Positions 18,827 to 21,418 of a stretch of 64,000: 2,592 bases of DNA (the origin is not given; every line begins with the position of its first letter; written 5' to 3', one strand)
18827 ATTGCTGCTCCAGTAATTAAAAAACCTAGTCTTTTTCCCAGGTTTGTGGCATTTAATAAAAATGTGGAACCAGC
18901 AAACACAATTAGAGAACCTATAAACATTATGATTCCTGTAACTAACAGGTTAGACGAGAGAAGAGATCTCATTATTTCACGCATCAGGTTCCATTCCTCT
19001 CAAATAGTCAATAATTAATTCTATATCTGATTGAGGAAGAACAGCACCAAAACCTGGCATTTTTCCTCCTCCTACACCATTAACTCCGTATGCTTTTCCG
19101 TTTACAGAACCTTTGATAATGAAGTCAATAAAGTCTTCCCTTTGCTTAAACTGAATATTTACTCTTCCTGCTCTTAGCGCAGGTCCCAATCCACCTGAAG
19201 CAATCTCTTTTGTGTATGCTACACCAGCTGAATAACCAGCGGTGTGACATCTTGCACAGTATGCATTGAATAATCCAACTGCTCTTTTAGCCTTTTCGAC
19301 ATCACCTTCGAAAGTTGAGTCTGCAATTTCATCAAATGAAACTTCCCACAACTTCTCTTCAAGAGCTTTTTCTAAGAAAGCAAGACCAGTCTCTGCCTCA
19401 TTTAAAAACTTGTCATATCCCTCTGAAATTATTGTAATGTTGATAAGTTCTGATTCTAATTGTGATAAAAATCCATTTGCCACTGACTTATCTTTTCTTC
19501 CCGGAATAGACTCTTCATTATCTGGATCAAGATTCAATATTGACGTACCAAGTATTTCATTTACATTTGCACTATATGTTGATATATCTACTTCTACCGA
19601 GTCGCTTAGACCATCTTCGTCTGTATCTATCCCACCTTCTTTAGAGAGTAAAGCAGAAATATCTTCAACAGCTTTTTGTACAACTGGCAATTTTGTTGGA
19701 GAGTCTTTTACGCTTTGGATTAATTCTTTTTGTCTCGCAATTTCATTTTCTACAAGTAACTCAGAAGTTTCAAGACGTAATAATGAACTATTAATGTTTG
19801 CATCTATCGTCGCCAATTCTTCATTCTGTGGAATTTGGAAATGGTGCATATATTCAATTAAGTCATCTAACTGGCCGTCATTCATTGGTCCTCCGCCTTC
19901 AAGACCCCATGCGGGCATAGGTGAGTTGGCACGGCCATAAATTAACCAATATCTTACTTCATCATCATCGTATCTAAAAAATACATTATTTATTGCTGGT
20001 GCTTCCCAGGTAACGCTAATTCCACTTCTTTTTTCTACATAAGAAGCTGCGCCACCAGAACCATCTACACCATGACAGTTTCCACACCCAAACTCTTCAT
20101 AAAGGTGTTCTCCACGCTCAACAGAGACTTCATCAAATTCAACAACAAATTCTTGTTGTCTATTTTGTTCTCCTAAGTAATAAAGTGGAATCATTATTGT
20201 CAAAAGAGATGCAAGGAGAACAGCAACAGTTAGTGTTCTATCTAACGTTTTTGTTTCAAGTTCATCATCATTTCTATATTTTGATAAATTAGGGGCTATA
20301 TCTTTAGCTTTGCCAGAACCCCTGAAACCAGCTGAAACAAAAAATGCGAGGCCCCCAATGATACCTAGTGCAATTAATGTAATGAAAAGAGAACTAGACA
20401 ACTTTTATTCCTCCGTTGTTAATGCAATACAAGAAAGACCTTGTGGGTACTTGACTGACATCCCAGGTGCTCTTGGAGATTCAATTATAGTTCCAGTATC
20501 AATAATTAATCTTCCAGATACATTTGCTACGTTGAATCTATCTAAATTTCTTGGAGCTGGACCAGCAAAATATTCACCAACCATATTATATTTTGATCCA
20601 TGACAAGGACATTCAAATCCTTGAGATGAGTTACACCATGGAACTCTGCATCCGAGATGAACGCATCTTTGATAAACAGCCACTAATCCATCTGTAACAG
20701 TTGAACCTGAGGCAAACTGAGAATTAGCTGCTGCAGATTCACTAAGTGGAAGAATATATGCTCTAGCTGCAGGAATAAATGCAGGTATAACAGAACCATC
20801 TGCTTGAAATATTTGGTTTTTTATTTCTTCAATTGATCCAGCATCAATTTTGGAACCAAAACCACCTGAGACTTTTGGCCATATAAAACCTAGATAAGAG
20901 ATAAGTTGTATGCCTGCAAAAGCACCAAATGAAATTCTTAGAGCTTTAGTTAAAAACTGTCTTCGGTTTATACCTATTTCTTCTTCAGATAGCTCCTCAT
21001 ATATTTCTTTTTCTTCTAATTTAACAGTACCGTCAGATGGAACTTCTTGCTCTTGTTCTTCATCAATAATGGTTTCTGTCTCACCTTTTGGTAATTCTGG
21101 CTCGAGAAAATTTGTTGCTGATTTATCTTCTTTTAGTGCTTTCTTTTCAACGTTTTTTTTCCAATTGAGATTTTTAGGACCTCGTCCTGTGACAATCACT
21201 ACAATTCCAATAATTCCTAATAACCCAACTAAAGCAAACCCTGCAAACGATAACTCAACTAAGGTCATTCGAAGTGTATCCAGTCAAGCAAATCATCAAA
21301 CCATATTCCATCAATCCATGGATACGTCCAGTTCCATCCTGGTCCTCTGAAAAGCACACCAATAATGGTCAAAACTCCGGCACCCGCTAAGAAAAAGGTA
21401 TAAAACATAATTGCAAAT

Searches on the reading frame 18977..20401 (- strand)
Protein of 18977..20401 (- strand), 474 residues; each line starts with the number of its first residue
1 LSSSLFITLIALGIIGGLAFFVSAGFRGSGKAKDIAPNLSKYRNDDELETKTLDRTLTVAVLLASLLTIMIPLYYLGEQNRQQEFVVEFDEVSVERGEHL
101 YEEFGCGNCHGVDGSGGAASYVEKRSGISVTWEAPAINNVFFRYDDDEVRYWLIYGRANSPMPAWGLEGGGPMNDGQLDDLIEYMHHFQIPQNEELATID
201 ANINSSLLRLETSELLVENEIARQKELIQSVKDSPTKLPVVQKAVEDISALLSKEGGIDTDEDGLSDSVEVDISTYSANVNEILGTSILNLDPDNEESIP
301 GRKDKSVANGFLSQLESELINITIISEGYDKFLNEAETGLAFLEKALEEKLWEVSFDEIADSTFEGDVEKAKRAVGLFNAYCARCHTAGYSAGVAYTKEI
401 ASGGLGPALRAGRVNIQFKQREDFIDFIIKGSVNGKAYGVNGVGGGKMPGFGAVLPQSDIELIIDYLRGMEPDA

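Call 4: search_protein_families(library=pfam, proteins=[window:18977-20401:-], max_evalue=0.01)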
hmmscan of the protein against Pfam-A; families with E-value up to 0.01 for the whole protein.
window:18977-20401:- (474 aa): 4 families
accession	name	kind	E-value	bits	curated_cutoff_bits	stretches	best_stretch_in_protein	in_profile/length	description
PF13442.11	Cytochrome_CBB3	-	5.8e-16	59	27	2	371-467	3-68/68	Cytochrome C oxidase, cbb3-type, subunit III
PF00034.26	Cytochrom_C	-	8.7e-12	46.6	21.3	1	94-187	1-88/90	Cytochrome c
PF18884.5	TSP3_bac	-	0.0026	18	25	1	259-273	1-15/22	Bacterial TSP3 repeat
PF14495.11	Cytochrom_C550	-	0.0082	16.3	27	0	368-390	23-45/136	Cytochrome c-550 domain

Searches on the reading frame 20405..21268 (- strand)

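Call 4: search_protein_families(library=pfam, proteins=[window:20405-21268:-], max_evalue=0.01)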
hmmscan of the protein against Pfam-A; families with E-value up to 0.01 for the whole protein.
window:20405-21268:- (287 aa): 1 family
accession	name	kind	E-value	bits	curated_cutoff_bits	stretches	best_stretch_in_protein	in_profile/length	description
PF00355.32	Rieske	-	1.2e-07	32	20.3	1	194-245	35-87/88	Rieske [2Fe-2S] domain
